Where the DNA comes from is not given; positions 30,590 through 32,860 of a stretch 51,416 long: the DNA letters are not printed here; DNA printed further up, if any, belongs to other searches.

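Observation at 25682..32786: Five-gene operon joining a compact glycyl-radical enzyme and its activase to a HAD hydrolase, a GH36 and a GH51 glycosidase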

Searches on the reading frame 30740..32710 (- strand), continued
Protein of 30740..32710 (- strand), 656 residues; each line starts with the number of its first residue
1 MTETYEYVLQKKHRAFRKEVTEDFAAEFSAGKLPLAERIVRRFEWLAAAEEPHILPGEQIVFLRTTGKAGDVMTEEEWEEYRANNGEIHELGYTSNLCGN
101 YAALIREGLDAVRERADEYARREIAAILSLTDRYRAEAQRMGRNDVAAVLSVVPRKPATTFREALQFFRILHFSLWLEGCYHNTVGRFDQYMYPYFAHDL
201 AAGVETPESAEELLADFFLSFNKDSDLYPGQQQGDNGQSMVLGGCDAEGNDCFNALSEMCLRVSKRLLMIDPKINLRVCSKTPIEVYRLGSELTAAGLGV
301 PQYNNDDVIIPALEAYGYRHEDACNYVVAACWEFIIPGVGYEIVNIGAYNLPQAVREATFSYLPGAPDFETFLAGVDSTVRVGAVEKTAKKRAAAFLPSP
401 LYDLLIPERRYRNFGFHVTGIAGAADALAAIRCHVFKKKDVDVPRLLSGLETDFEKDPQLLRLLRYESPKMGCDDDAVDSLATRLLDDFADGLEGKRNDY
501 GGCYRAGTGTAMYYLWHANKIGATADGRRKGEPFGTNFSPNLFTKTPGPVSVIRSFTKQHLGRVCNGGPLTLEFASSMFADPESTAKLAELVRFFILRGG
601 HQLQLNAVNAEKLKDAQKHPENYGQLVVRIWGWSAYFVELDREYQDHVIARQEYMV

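Call 12: find_related_loci(query=A1, collection=genome_contigs, flank=10000)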
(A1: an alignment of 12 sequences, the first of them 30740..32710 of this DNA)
Query A1 (656 aa) in genome_contigs; peptide patterns used: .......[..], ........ (x = any residue, [..] = any of these).
599 stretches matched a pattern (row limit reached: there are more); 585 encode a relative of the query (tblastn E <= 1e-3); the best 80 are kept; 80 distinct loci.
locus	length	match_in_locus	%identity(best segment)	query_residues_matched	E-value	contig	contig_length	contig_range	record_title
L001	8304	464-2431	93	1-656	0e+0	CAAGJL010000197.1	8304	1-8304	MAG TPA_asm: Clostridia bacterium, isolate HGM12709, WGS project CAAGJL010000000 data, contig: SRS476291_65_k119_196538,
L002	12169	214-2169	75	5-656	0e+0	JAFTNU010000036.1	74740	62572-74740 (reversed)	MAG: Clostridia bacterium isolate RGIG3987 Roe_deer_Cecum-4__c206381, whole genome shotgun sequence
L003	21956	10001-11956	74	5-656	0e+0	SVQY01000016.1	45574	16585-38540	MAG: Oscillospiraceae bacterium isolate SIG629 NODE_4492_length_45574_cov_1.934891, whole genome shotgun sequence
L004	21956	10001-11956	74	5-656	0e+0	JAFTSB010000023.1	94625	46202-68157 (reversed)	MAG: Clostridia bacterium isolate RGIG4098 Roe_deer_Cecum.Co__c687476, whole genome shotgun sequence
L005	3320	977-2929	62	5-656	0e+0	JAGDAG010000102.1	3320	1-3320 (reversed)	MAG: Abditibacteriota bacterium isolate RGIG10284 Yak_Rumen.Co__c2711794, whole genome shotgun sequence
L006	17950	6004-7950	59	7-656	0e+0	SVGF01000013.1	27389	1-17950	MAG: Clostridiales bacterium isolate SIG351 NODE_35058_length_27389_cov_1.543577, whole genome shotgun sequence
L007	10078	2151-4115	59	1-656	0e+0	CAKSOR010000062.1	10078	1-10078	MAG: uncultured Eubacteriales bacterium isolate REFINED_METABAT215_TOP10_CONTIGS_1500_ASSEMBLY_K77_MERGED__Hadza_MoBio_h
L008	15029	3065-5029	61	2-656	0e+0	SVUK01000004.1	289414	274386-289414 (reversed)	MAG: Oscillospiraceae bacterium isolate SIG719 k141_37010, whole genome shotgun sequence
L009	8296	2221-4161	60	7-656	0e+0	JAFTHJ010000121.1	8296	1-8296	MAG: Clostridia bacterium isolate RGIG3820 Roe_deer_Cecum-1__c333226, whole genome shotgun sequence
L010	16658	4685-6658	60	2-656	0e+0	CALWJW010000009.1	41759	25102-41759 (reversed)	MAG: uncultured Clostridia bacterium isolate BRZ_AN__bin107 genome assembly, contig: BRZ_AN__NODE_1396_length_41759_cov_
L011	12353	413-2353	60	7-656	0e+0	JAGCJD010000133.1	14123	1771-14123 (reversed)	MAG: Clostridia bacterium isolate RGIG9839 Yak_Rectum-1__c544610, whole genome shotgun sequence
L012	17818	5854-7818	61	2-656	0e+0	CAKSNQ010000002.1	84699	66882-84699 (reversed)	MAG: uncultured Eubacteriales bacterium isolate REFINED_METABAT215_TOP10_CONTIGS_1500_ASSEMBLY_K77_MERGED__Hadza_MoBio_h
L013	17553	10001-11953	57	5-656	0e+0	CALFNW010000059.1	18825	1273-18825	MAG TPA_asm: uncultured Clostridia bacterium isolate SRR1747065_bin.139_CONCOCT_v1.1_MAG genome assembly, contig: ERZ808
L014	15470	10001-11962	60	3-656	0e+0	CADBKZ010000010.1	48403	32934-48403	MAG: uncultured Ruminococcus sp. isolate RUG14066 genome assembly, contig: RUG14066_asm_10, whole genome shotgun sequenc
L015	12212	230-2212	57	1-656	0e+0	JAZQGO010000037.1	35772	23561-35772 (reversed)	MAG: Acutalibacteraceae bacterium isolate T1900044630_TS20190096.MAGScoT_cleanbin_000014 SGB_1023_k141_330549, whole gen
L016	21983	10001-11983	57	1-656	0e+0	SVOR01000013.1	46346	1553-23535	MAG: Oscillospiraceae bacterium isolate SIG570 NODE_4377_length_46346_cov_2.447803, whole genome shotgun sequence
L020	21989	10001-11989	58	1-656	0e+0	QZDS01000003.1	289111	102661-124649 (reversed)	Bacterium 1xD8-48 strain 1xD8-48 Scaffold3_1, whole genome shotgun sequence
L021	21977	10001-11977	59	2-656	0e+0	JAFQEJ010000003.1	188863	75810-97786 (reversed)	MAG: Clostridia bacterium isolate RGIG1743 Goat_Cecum-3__c44807, whole genome shotgun sequence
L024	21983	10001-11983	56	1-656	0e+0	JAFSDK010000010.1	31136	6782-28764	MAG: Clostridia bacterium isolate RGIG3041 Goat_Rectum-4__c128344, whole genome shotgun sequence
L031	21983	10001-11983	57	1-656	0e+0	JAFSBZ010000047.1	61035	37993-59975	MAG: Clostridia bacterium isolate RGIG3004 Goat_Rectum-3__c888077, whole genome shotgun sequence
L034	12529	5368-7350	56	1-656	0e+0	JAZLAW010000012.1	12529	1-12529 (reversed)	MAG: Acutalibacteraceae bacterium isolate T1900045072_TC20190066.MAGScoT_cleanbin_000003 SGB_4618_k141_3856118, whole ge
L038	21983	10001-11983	55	1-656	0e+0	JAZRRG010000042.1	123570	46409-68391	MAG: Acutalibacteraceae bacterium isolate T1900045356_YK20190046.MAGScoT_cleanbin_000008 SGB_6791_k141_1431972, whole ge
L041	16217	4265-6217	56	5-656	0e+0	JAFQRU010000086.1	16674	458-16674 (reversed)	MAG: Clostridia bacterium isolate RGIG2092 Goat_Colon-3__c357701, whole genome shotgun sequence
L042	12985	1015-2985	57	6-656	0e+0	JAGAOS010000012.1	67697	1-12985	MAG: Clostridia bacterium isolate RGIG8635 Water_deer_Cecum.Co__c212031, whole genome shotgun sequence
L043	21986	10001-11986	57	1-656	0e+0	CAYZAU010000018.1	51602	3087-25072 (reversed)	MAG TPA_asm: uncultured Acetatifactor sp. isolate SRP225648_co1_54 genome assembly, contig: NODE_1118_length_51602_cov_5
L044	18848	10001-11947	60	7-656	0e+0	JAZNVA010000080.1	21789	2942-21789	MAG: Eubacteriales bacterium isolate T1900044792_TS20190258.MAGScoT_cleanbin_000010 SGB_2658_k141_1102584, whole genome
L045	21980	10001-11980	56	1-656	0e+0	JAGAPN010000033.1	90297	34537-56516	MAG: Clostridia bacterium isolate RGIG8656 Water_deer_Cecum.Co__c593920, whole genome shotgun sequence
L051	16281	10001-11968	55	5-656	0e+0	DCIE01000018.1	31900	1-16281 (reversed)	MAG TPA_asm: Ruminococcaceae bacterium UBA1734 UBA1734_contig_18311, whole genome shotgun sequence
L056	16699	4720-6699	57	3-656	0e+0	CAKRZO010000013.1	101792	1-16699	MAG: uncultured Acetatifactor sp. isolate REFINED_METABAT215_TOP10_CONTIGS_1500_ASSEMBLY_K77_MERGED__Nepal_MoBio_Fiber-H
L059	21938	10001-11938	56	6-656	0e+0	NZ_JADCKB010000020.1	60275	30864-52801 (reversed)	Ructibacterium gallinarum strain DSM 107454 seq20, whole genome shotgun sequence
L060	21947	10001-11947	56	5-654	0e+0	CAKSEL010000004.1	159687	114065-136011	MAG: uncultured Eubacteriales bacterium isolate REFINED_METABAT215_TOP10_CONTIGS_1500_ASSEMBLY_K77_MERGED__Hadza_MoBio_h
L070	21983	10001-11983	56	2-656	0e+0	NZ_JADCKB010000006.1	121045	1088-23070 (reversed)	Ructibacterium gallinarum strain DSM 107454 seq6, whole genome shotgun sequence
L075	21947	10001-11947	56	7-656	0e+0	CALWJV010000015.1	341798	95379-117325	MAG: uncultured Clostridia bacterium isolate E08__bin245 genome assembly, contig: E08__k127_3070370, whole genome shotgu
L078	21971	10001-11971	56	6-656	0e+0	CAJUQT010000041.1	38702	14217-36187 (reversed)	MAG TPA_asm: uncultured Acetatifactor sp. isolate MGBC163656 genome assembly, contig: MGBC163656.41, whole genome shotgu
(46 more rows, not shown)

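Call 25: search_protein_families(library=pfam, proteins=[L021:6270-7070:+, L004:3897-4901:-, L031:7989-9971:+, L041:8761-10260:+, L043:19763-20902:+, L075:4866-5642:+, L031:19140-19790:+, L011:4756-5556:+, L024:16248-18305:-, L051:7059-8534:+], max_evalue=0.001)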
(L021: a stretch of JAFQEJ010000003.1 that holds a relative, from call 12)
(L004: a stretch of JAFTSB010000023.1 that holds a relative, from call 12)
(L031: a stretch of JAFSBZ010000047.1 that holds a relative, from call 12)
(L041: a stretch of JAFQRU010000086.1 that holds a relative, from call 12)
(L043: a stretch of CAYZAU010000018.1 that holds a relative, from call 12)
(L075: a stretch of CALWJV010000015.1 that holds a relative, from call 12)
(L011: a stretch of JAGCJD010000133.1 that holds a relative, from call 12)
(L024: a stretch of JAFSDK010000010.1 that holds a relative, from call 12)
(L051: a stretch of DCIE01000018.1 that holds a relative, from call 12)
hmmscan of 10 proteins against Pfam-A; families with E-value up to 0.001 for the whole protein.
L021:6270-7070:+ (266 aa): 2 families
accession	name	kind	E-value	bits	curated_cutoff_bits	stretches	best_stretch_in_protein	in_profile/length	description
PF12833.13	HTH_18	-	1.3e-17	64.3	33.6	1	185-263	1-79/80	Helix-turn-helix domain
PF00165.29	HTH_AraC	-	9.3e-17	61.2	26.6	2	227-263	7-42/42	Bacterial regulatory helix-turn-helix proteins, AraC family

L004:3897-4901:- (334 aa): 4 families
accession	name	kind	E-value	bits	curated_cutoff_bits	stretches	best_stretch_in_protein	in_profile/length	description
PF00532.27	Peripla_BP_1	-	1.6e-28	100.4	22.2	1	61-325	2-278/281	Periplasmic binding proteins and sugar binding domain of LacI family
PF13377.12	Peripla_BP_3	-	2.9e-28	99.5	26.5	1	170-330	2-167/167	Periplasmic binding protein-like domain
PF13407.12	Peripla_BP_4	-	9.8e-18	65.1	35.1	1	63-276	1-219/258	Periplasmic binding protein domain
PF00356.27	LacI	-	7.8e-12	45.2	27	1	4-49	1-46/46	Bacterial regulatory proteins, lacI family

L031:7989-9971:+ (660 aa): 1 family
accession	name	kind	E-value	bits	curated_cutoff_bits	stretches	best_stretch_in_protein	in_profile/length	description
PF02065.24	Melibiase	-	3e-29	102.5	27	1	245-562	35-339/347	Melibiase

L041:8761-10260:+ (499 aa): 0 families

L043:19763-20902:+ (379 aa): 4 families
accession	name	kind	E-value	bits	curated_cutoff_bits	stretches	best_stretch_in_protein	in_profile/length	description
PF01408.29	GFO_IDH_MocA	-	4.7e-16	60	24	1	9-130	2-118/120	Oxidoreductase family, NAD-binding Rossmann fold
PF21252.2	Glyco_hydro_109_C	-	4.4e-12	46.1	27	2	228-291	124-186/187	Glycosyl hydrolase 109, C-terminal domain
PF22725.1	GFO_IDH_MocA_C3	-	1.2e-08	35.4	27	1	143-265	4-122/124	GFO/IDH/MocA C-terminal domain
PF02894.22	GFO_IDH_MocA_C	-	3.1e-07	30.9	22.9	1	145-371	2-214/218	Oxidoreductase family, C-terminal alpha/beta domain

L075:4866-5642:+ (258 aa): 3 families
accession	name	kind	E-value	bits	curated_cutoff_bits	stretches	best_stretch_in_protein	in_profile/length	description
PF00005.33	ABC_tran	-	5.2e-22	79.4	25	1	53-183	2-135/137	ABC transporter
PF13304.12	AAA_21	-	0.00037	21.1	27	0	66-115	3-58/304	AAA domain, putative AbiEii toxin, Type IV TA system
PF13555.12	AAA_29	-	0.00043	20.4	27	1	53-90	13-50/61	P-loop containing region of AAA domain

L031:19140-19790:+ (216 aa): 1 family
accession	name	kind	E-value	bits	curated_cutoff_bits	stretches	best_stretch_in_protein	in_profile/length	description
PF16161.11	DUF4867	-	2.4e-69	233.4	28.7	1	14-212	1-201/201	Domain of unknown function (DUF4867)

L011:4756-5556:+ (266 aa): 6 families
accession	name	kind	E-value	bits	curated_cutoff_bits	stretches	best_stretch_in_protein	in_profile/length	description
PF20434.5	BD-FAE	-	3.5e-25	89.2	26.8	1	29-212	12-213/215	BD-FAE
PF07859.19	Abhydrolase_3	-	2.4e-14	54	25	1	68-176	36-154/210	alpha/beta hydrolase fold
PF00326.27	Peptidase_S9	-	8.5e-09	35.6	22.6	1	86-237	47-193/213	Prolyl oligopeptidase family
PF01738.24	DLH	-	8.1e-07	29.3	21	1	188-264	143-214/217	Dienelactone hydrolase family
PF02230.22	Abhydrolase_2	-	7.6e-06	26.3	23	0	84-121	86-123/217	Phospholipase/Carboxylesterase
PF12146.15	Hydrolase_4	-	7.2e-05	22.6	27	0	182-233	185-234/239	Serine aminopeptidase, S33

L024:16248-18305:- (685 aa): 2 families
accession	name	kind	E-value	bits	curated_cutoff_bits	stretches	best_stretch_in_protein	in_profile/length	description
PF17389.8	Bac_rhamnosid6H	-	3e-22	79.8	24.5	1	332-673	10-332/339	Bacterial alpha-L-rhamnosidase 6 hairpin glycosidase domain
PF01204.24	Trehalase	-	0.00062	19.2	21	1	501-587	309-397/512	Trehalase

L051:7059-8534:+ (491 aa): 2 families
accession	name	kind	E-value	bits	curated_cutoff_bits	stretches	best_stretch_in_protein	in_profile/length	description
PF00370.27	FGGY_N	-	1.9e-54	185.3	28.8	1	3-245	1-244/245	FGGY family of carbohydrate kinases, N-terminal domain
PF02782.22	FGGY_C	-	2.7e-19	70.2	27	1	268-437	14-197/198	FGGY family of carbohydrate kinases, C-terminal domain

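Call 29: search_protein_families(library=pfam, proteins=[L016:12951-14129:+, L024:14290-15234:-, L024:19113-20387:-, L024:5247-6287:+, L024:18316-19101:-, L034:9017-11383:+, L031:2328-4229:+, L031:6341-7135:+, L045:19140-20132:+, L038:16154-17065:+], max_evalue=0.001)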
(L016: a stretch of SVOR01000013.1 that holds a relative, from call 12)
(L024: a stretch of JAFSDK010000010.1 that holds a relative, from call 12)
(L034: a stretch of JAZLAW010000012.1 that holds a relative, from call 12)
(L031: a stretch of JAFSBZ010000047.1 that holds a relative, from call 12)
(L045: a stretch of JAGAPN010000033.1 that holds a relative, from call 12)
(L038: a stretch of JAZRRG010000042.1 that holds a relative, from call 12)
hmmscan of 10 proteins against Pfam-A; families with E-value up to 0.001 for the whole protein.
L016:12951-14129:+ (392 aa): 3 families
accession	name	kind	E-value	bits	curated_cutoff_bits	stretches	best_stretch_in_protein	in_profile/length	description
PF13306.12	LRR_5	-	8.1e-27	94.1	27.7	1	65-191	1-124/127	BspA type Leucine rich repeat region (6 copies)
PF06024.17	Orf78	-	0.00035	21.2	29.4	1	294-359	30-95/101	Orf78 (ac78)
PF04277.18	OAD_gamma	-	0.00081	20.5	27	1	331-382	12-57/76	Oxaloacetate decarboxylase, gamma chain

L024:14290-15234:- (314 aa): 1 family
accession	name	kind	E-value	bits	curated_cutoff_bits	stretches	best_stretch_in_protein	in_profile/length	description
PF01145.31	Band_7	-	2.3e-37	129.2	23.6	1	20-190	2-175/176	SPFH domain / Band 7 family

L024:19113-20387:- (424 aa): 2 families
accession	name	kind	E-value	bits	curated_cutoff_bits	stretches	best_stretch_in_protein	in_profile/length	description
PF04138.20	GtrA_DPMS_TM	-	7.4e-17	62.1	26.1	1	13-135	2-117/117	GtrA/DPMS, transmembrane domain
PF02811.25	PHP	-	9.2e-17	62.3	26.4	1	173-356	2-162/164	PHP domain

L024:5247-6287:+ (346 aa): 0 families

L024:18316-19101:- (261 aa): 1 family
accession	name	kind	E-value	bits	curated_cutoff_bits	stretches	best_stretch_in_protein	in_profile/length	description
PF01522.26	Polysacc_deac_1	-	6.5e-17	62.1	23.1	1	11-128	5-123/124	Polysaccharide deacetylase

L034:9017-11383:+ (788 aa): 3 families
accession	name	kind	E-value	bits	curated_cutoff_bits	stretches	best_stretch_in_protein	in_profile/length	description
PF13597.11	NRDD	-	9.6e-190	632.4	26.2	1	121-685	1-562/562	Anaerobic ribonucleoside-triphosphate reductase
PF03477.21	ATP-cone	-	2.5e-21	76.5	25.8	1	3-92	2-87/88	ATP cone domain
PF00462.30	Glutaredoxin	-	0.00063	20.3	22.9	0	717-760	1-48/60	Glutaredoxin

L031:2328-4229:+ (633 aa): 0 families

L031:6341-7135:+ (264 aa): 1 family
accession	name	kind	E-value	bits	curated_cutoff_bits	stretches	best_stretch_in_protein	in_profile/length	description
PF16227.11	DUF4886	-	5.9e-54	183.1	26.7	1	9-237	1-227/242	Domain of unknown function (DUF4886)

L045:19140-20132:+ (330 aa): 1 family
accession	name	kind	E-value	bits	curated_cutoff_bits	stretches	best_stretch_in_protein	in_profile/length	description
PF03629.24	SASA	-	4e-20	72.9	24.8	1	80-314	3-208/226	Carbohydrate esterase, sialic acid-specific acetylesterase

L038:16154-17065:+ (303 aa): 12 families
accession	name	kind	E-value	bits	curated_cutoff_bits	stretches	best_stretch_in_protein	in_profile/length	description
PF07992.20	Pyr_redox_2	-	1.9e-45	155.9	26.1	1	2-289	1-291/291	Pyridine nucleotide-disulphide oxidoreductase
PF13738.12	Pyr_redox_3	-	4.8e-23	82.3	30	2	77-272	102-305/305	Pyridine nucleotide-disulphide oxidoreductase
PF03486.20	HI0933_like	-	1.4e-11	44.8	50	1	3-34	2-33/244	HI0933-like protein Rossmann domain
PF01266.30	DAO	-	2.8e-11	44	27.9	1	3-37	1-37/353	FAD dependent oxidoreductase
PF12831.13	FAD_oxidored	-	3.5e-10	40.2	27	1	3-44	1-43/416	FAD dependent oxidoreductase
PF00070.33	Pyr_redox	-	2.7e-09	37.8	22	1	144-215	2-80/82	Pyridine nucleotide-disulphide oxidoreductase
PF13450.12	NAD_binding_8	-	7.7e-09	36.2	21.9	1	6-43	1-39/68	NAD(P)-binding Rossmann-like domain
PF00890.30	FAD_binding_2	-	1.5e-08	34.7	20.4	1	3-41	1-40/414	FAD binding domain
PF01134.28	GIDA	-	1.7e-07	31.1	22.1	1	3-33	1-31/391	Glucose inhibited division protein A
PF01946.23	Thi4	-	6.5e-06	26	26.2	1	3-37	19-55/235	Thi4 family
PF05834.18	Lycopene_cycl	-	3.2e-05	23.6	23.4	0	3-31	1-31/380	Lycopene cyclase protein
PF01593.30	Amino_oxidase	-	0.00097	19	19.8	0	12-42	2-33/443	Flavin containing amine oxidoreductase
